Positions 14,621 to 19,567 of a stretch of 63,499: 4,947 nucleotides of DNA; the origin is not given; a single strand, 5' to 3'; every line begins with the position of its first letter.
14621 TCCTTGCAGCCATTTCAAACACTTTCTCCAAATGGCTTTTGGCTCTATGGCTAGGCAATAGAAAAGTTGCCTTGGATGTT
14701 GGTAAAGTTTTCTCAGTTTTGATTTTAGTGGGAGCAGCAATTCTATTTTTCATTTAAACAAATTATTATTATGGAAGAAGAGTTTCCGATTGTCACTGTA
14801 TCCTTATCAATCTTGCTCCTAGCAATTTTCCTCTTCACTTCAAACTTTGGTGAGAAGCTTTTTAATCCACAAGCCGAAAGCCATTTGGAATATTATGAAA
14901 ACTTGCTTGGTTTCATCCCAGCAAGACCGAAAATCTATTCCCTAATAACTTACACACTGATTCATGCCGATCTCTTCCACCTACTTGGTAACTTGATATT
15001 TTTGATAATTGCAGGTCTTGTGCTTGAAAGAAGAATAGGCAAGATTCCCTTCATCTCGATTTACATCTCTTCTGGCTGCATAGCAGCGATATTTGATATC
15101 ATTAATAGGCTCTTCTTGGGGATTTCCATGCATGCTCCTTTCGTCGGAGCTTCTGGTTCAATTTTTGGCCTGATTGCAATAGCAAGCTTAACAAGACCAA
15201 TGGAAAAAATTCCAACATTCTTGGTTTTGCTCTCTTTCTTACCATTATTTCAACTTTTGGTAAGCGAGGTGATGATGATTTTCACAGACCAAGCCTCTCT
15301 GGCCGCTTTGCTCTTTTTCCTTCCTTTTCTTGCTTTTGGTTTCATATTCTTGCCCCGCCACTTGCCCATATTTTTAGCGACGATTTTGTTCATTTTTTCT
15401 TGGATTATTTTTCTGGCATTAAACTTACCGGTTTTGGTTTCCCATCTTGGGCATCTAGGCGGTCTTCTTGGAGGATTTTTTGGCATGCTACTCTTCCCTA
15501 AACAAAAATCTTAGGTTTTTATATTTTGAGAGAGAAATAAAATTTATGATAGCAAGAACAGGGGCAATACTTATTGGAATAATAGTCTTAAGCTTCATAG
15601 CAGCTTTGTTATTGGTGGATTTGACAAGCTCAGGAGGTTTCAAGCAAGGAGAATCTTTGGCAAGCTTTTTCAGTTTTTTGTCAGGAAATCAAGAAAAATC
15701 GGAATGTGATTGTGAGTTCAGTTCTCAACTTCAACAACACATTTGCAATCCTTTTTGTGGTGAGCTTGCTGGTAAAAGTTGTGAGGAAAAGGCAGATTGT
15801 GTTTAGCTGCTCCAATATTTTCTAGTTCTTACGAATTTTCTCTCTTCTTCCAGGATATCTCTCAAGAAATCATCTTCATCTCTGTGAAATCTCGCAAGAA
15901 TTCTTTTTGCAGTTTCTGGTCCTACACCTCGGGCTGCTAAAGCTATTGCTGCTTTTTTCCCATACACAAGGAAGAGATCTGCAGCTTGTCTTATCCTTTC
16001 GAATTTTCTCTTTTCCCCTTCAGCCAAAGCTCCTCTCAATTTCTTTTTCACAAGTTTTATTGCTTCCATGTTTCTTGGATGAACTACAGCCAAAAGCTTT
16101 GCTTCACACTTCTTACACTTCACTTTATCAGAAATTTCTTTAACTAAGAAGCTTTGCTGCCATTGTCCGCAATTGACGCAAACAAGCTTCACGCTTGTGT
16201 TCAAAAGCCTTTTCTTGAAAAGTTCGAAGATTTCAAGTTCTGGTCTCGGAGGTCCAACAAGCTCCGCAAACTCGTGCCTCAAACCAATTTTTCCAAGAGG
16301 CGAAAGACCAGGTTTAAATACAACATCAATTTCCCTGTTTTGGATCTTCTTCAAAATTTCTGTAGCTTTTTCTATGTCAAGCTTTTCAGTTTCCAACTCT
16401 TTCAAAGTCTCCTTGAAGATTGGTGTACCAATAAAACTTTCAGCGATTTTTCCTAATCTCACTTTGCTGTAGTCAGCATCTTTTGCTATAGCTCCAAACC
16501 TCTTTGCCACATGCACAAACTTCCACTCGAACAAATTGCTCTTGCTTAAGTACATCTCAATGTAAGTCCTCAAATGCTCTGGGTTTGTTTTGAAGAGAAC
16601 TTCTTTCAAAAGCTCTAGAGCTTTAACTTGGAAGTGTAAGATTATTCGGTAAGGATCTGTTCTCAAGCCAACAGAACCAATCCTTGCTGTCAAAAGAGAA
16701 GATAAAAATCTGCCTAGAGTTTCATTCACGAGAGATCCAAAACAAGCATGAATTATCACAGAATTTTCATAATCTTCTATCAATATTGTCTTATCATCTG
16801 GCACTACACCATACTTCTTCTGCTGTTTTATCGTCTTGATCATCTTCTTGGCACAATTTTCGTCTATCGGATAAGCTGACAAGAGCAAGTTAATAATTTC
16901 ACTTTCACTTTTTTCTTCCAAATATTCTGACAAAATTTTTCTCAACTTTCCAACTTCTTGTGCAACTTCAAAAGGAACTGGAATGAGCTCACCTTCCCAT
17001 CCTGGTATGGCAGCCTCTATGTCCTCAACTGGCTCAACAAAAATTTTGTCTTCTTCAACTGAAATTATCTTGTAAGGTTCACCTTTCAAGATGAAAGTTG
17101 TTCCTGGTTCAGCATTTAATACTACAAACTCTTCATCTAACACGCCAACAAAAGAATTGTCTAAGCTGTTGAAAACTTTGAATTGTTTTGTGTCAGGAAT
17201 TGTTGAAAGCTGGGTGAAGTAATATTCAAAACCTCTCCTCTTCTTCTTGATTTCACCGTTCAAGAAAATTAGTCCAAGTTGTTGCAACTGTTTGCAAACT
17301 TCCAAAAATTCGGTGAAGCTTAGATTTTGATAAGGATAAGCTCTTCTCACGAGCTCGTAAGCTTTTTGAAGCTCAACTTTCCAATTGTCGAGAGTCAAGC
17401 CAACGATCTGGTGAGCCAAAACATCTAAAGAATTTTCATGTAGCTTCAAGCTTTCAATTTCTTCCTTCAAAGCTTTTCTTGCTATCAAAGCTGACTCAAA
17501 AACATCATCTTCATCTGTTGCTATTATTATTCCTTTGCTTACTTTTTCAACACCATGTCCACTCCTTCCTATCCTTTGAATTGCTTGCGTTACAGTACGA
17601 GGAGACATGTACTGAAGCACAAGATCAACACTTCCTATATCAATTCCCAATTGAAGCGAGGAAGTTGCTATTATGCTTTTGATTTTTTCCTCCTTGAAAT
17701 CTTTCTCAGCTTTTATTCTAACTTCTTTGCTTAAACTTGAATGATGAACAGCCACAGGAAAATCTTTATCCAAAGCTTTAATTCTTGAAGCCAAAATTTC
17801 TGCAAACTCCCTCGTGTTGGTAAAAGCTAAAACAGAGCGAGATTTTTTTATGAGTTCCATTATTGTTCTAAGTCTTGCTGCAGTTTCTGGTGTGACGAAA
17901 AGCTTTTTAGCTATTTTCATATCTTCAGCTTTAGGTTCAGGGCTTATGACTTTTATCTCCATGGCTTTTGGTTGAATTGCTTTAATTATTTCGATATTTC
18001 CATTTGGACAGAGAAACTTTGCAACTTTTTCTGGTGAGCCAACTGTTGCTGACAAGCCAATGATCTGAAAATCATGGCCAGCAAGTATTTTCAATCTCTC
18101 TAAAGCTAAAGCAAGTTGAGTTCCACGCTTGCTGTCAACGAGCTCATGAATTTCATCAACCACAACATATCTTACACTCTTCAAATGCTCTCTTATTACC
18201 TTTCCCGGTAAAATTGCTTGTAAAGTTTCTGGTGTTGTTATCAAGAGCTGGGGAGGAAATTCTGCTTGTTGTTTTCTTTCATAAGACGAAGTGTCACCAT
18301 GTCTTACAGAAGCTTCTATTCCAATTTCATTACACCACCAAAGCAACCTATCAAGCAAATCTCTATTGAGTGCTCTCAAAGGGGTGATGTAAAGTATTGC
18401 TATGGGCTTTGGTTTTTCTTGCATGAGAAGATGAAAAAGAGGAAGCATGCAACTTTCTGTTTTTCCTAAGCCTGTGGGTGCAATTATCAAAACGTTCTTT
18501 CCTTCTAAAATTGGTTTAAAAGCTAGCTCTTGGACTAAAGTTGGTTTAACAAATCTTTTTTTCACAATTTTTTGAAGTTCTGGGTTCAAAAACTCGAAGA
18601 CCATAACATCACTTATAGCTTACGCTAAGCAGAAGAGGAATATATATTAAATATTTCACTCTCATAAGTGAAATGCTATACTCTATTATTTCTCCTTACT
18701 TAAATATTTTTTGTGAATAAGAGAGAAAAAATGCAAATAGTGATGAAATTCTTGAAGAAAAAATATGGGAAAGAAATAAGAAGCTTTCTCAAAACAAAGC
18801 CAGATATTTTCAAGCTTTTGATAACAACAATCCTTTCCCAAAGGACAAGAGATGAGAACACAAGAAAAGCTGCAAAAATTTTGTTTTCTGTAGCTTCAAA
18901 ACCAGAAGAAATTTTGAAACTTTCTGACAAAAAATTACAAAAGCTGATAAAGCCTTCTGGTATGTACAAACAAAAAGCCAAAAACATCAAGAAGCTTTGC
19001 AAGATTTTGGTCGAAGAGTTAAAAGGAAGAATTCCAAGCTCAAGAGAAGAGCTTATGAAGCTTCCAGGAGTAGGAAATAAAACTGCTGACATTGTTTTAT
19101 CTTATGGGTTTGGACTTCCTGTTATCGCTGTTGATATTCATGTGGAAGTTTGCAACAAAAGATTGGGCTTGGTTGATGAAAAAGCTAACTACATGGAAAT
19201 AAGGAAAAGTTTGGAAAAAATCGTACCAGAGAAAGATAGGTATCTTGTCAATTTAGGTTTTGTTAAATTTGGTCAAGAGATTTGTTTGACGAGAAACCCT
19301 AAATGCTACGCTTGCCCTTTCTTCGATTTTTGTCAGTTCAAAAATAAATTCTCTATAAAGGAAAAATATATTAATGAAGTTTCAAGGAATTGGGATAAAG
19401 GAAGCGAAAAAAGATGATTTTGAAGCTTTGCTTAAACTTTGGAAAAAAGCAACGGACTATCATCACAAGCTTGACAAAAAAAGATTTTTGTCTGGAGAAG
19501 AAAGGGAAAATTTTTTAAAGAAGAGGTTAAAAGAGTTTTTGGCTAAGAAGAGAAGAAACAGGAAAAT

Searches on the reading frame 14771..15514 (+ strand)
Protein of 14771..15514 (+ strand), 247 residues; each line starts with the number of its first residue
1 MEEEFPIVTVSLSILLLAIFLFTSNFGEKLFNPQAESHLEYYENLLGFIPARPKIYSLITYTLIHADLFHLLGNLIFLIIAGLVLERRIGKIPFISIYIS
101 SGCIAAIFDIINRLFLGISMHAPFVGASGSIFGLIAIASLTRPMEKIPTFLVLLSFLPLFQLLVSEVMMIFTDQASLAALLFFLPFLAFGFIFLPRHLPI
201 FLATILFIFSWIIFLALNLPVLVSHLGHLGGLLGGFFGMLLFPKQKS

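Call 104: search_protein_families(library=pfam, proteins=[window:14771-15514:+], max_evalue=0.00001)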
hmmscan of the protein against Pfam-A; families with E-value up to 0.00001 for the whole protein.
window:14771-15514:+ (247 aa): 1 family
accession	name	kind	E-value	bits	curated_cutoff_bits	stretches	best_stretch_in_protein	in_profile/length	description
PF01694.28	Rhomboid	-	1.7e-21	77.4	22.6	1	54-179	3-125/143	Rhomboid domain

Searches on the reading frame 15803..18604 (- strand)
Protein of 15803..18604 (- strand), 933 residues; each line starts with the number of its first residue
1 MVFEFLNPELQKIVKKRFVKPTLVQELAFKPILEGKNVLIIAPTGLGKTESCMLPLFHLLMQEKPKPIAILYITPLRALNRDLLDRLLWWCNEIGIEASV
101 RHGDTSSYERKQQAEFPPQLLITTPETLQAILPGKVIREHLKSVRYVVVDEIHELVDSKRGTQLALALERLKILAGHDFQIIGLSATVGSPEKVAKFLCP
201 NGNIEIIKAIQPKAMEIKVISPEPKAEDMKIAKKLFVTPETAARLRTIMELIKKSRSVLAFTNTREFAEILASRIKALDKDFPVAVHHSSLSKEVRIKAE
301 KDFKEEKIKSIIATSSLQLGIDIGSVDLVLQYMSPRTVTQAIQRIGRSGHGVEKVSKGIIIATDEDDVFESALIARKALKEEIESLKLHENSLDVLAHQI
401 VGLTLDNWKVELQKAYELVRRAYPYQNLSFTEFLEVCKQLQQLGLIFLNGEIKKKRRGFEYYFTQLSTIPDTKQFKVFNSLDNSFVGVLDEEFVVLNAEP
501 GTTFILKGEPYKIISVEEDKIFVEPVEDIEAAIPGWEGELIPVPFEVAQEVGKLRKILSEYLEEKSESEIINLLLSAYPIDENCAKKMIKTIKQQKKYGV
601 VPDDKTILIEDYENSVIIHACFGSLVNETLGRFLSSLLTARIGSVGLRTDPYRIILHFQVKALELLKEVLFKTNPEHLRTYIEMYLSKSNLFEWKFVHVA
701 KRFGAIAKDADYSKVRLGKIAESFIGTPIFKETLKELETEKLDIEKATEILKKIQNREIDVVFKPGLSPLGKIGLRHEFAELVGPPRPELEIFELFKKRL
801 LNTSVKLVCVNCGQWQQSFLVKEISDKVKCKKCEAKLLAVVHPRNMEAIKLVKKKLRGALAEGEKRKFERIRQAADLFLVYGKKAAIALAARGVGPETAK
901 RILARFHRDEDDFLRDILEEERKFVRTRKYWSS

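Call 47: search_protein_families(library=ncbifam, proteins=[window:15803-18604:-], max_evalue=1e-10)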
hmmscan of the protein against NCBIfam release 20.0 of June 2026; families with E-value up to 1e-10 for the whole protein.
window:15803-18604:- (933 aa): 24 families
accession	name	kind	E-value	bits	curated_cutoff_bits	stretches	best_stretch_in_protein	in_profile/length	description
NF010338.0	PRK13767.1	equivalog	2.7e-158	528.8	849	1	2-766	15-828/877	ATP-dependent helicase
TIGR04121.1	DEXH_lig_assoc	equivalog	2.1e-116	389.6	850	1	11-770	4-773/804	ligase-associated DNA damage response DEXH box helicase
NF007284.0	PRK09751.1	equivalog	1.8e-79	267.5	1496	2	13-277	22-314/1538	ATP-dependent helicase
TIGR03817.1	DECH_helic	hypoth_equivalog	7.6e-29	100.5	874.1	1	8-402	23-423/742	helicase/secretion neighborhood putative DEAH-box helicase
NF040935.1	helicase_Hel308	equivalog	7.1e-27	93.9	1200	1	8-279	13-271/704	ATP-dependent DNA helicase Hel308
NF001308.0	PRK00254.1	equivalog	2e-25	89.2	1216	1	30-272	34-255/720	ATP-dependent DNA helicase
NF002654.0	PRK02362.1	equivalog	5.9e-25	87.7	887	1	31-277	35-265/739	ATP-dependent DNA helicase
NF008394.0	PRK11192.1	equivalog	4.4e-23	81.8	507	1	9-354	13-344/441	ATP-dependent RNA helicase SrmB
NF053631.1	RNA_helic_CshA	equivalog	4.8e-20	71.8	646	1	10-356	11-336/434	degradosome RNA helicase CshA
NF007882.0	PRK10590.1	equivalog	1.7e-19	70.1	743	1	6-385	8-370/456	ATP-dependent RNA helicase RhlE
NF053711.1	RNA_heli_RhlE1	exception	2.3e-19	69.5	750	1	5-368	8-355/434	RNA helicase RhlE1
TIGR01587.1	cas3_core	equivalog_domain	2.5e-18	66.3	102.45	1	38-366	2-336/358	CRISPR-associated helicase Cas3'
NF010337.0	PRK13766.1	equivalog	7.9e-18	63.9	610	0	248-391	357-509/781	Hef nuclease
NF002251.0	PRK01172.1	equivalog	2.2e-17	62.6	891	0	25-275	27-256/674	ATP-dependent DNA helicase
NF053636.1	DDHlcsCsdAPsy1082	equivalog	5.2e-17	61.5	890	1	10-352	15-338/512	DEAD/DEAH box helicase CsdA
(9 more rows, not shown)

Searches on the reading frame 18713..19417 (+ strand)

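Call 104: search_protein_families(library=pfam, proteins=[window:18713-19417:+], max_evalue=0.00001)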
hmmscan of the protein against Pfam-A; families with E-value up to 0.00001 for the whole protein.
window:18713-19417:+ (234 aa): 2 families
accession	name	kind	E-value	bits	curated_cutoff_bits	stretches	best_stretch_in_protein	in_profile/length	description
PF00730.31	HhH-GPD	-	3.1e-24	85.8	26.2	1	37-172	1-107/108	HhH-GPD superfamily base excision DNA repair protein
PF00633.29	HHH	-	8.9e-09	35.2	24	1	103-131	2-30/30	Helix-hairpin-helix motif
